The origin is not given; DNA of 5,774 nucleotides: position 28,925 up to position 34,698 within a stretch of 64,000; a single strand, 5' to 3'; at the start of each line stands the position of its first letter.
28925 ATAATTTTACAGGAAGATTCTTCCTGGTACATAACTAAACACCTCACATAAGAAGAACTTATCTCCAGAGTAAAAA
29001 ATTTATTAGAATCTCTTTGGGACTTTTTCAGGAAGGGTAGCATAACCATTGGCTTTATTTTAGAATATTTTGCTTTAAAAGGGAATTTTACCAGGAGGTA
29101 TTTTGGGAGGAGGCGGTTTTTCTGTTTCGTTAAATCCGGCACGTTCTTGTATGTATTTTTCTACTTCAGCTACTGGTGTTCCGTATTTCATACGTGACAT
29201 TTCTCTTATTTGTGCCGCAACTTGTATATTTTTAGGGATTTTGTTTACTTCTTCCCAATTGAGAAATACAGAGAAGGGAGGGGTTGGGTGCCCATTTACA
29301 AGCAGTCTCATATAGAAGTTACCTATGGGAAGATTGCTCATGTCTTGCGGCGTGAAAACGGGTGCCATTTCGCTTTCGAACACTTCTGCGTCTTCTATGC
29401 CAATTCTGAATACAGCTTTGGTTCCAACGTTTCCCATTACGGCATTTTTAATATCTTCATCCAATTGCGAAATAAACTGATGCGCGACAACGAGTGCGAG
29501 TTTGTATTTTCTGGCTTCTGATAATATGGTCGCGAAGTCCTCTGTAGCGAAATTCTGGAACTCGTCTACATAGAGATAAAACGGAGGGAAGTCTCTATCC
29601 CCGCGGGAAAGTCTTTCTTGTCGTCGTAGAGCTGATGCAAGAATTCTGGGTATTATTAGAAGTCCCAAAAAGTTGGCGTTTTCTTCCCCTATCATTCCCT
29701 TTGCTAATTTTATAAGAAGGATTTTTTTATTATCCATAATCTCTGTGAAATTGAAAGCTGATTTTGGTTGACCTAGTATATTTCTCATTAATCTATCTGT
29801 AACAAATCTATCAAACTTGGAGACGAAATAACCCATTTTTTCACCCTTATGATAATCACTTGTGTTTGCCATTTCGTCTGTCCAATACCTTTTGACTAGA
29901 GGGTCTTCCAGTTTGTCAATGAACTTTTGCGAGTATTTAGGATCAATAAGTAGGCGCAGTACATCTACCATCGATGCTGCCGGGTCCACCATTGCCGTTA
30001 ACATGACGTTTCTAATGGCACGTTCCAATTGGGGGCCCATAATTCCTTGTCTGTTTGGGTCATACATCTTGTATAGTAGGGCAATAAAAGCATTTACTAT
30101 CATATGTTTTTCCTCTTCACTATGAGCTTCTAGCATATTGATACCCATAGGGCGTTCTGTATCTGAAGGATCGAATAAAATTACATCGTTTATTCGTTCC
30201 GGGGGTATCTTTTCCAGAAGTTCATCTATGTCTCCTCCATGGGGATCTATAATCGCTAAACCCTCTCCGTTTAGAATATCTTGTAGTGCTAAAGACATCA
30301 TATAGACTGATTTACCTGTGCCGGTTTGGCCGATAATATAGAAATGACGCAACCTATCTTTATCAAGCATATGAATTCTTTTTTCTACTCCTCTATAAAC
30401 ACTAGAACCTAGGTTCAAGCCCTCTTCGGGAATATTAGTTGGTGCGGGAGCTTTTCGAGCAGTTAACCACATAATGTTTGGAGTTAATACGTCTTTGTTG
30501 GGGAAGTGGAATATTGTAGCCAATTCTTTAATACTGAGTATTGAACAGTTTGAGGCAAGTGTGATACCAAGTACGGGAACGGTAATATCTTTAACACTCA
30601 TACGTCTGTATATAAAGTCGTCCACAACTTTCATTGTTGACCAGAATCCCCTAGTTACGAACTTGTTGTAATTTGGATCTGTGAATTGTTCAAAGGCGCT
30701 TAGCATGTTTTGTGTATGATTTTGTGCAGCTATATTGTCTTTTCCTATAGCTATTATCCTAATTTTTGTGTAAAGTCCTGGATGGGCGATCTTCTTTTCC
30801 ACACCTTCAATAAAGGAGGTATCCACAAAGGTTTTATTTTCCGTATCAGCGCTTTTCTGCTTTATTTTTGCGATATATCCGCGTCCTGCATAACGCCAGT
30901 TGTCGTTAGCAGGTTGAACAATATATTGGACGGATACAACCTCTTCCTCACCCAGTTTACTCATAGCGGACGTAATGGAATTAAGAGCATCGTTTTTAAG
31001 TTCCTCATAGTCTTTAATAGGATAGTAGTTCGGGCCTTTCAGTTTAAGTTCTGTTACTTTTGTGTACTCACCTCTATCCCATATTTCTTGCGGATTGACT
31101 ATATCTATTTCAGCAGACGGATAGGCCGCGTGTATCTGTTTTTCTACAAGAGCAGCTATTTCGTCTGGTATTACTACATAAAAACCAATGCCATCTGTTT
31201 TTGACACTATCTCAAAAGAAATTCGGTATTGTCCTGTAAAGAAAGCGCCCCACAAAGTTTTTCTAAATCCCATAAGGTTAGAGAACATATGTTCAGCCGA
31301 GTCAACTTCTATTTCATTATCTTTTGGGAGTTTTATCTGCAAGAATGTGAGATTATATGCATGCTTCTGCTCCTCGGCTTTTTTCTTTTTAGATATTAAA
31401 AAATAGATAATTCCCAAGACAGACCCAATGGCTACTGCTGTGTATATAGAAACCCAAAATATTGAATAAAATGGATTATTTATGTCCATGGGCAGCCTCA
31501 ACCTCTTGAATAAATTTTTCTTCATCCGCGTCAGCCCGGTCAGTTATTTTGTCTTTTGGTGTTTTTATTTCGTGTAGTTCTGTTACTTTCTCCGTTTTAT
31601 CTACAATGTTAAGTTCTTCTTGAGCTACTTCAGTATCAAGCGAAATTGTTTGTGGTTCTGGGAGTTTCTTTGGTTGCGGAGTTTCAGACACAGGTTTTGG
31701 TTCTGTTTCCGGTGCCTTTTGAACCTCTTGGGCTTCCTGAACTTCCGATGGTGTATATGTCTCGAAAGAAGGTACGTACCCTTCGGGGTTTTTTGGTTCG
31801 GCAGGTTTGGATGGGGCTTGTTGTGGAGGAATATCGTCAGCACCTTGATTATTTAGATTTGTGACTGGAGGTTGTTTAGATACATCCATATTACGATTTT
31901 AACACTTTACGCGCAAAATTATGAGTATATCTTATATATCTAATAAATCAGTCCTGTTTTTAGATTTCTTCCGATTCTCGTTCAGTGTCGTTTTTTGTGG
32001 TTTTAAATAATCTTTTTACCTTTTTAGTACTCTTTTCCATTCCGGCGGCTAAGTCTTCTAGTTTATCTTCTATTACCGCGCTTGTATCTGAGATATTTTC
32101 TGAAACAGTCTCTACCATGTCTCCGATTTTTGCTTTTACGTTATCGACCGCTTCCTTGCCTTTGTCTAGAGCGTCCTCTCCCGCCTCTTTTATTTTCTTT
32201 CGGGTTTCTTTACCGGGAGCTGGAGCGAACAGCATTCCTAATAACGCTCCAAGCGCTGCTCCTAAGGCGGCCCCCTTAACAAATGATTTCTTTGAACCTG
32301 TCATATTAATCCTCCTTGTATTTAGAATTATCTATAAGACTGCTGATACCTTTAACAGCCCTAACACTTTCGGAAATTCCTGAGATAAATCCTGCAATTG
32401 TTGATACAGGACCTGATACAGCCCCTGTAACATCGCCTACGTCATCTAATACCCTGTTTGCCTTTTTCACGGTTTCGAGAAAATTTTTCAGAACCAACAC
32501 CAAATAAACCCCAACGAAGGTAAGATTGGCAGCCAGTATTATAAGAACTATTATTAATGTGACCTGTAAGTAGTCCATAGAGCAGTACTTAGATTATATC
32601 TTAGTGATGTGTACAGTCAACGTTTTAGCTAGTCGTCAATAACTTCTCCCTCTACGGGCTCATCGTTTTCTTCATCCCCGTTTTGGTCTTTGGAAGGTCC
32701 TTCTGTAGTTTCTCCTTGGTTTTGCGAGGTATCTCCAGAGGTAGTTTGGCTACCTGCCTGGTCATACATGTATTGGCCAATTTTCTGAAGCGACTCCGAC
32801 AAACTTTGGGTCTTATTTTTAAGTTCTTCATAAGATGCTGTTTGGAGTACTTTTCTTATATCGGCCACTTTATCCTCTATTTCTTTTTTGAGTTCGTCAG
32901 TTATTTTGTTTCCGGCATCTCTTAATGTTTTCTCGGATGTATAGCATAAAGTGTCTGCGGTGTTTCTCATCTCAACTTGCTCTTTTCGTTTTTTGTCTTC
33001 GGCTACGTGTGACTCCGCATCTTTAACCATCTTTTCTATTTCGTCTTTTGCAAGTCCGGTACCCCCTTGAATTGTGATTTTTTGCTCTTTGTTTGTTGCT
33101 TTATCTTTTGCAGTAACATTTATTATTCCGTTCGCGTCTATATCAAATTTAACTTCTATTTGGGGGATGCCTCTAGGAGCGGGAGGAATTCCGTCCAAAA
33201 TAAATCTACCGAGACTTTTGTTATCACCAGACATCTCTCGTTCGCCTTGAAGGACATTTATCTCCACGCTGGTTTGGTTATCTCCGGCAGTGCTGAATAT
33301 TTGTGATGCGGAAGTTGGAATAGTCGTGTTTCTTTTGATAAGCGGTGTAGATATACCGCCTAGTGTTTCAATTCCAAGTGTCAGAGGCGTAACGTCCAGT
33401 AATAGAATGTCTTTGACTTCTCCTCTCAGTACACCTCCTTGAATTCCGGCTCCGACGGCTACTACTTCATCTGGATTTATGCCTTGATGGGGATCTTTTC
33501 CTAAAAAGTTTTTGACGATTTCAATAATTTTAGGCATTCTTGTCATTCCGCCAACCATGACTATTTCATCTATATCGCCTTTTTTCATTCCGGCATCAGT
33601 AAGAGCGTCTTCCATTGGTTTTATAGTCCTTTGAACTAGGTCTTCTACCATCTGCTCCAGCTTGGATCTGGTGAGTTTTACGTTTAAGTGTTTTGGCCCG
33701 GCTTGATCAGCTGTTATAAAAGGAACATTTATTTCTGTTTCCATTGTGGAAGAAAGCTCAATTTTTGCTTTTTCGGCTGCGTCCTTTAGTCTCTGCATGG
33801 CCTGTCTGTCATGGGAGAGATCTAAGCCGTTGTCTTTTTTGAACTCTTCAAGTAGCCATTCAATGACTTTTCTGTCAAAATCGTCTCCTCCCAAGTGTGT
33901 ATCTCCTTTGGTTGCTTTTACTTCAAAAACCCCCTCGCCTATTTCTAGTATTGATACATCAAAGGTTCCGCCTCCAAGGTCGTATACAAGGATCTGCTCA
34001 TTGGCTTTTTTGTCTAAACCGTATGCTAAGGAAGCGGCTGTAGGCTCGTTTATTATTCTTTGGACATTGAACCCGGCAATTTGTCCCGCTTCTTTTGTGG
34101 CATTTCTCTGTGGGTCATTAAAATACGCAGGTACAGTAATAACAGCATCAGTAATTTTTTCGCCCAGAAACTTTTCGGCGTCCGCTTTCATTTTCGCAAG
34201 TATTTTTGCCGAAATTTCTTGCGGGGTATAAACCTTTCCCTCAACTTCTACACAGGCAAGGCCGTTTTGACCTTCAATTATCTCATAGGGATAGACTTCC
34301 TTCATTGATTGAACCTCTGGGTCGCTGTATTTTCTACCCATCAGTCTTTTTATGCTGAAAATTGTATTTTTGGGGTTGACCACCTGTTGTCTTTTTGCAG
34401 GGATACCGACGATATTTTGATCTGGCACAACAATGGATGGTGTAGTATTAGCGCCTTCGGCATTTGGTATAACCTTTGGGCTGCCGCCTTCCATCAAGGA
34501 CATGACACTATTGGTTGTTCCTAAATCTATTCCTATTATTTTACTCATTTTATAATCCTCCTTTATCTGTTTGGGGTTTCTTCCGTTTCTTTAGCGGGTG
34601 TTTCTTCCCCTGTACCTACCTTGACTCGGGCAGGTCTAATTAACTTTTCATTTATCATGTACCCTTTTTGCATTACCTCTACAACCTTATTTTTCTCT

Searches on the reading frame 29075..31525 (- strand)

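Call 58: search_protein_families(library=pfam, proteins=[window:29075-31525:-], max_evalue=0.00001)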
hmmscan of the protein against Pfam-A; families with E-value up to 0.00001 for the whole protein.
window:29075-31525:- (816 aa): 2 families
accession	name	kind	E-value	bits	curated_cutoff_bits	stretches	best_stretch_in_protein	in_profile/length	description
PF01935.23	DUF87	-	2.3e-07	31.6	23.2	1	387-509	16-145/220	Helicase HerA, central domain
PF12696.13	TraG-D_C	-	5.3e-06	26.8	22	0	648-713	1-69/126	TraM recognition site of TraD and TraG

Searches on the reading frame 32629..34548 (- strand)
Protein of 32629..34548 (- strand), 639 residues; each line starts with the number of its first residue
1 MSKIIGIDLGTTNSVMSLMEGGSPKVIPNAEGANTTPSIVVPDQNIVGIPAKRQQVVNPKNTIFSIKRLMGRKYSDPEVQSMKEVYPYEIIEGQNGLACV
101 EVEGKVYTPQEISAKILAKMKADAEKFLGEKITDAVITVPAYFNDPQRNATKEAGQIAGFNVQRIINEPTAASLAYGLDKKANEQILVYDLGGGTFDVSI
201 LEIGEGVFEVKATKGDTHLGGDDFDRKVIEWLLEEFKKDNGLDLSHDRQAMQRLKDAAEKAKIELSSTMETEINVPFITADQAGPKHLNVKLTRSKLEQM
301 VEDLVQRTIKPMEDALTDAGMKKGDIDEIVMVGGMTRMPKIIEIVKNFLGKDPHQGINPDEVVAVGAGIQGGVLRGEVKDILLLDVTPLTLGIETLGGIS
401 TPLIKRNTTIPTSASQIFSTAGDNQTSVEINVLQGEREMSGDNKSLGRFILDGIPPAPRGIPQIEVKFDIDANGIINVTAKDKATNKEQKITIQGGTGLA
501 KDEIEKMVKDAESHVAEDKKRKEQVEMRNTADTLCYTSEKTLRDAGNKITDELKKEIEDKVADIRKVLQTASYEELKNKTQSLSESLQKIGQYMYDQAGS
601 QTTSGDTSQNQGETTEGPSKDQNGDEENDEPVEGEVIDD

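Call 58: search_protein_families(library=pfam, proteins=[window:32629-34548:-], max_evalue=0.00001)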
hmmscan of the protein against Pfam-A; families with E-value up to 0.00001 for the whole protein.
window:32629-34548:- (639 aa): 2 families
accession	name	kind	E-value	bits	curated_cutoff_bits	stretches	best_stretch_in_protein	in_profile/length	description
PF00012.26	HSP70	-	6.9e-258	857.2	20.6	1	4-595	1-598/599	Hsp70 protein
PF06723.19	MreB_Mbl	-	1.3e-14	54.3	27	1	116-369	77-317/327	MreB/Mbl protein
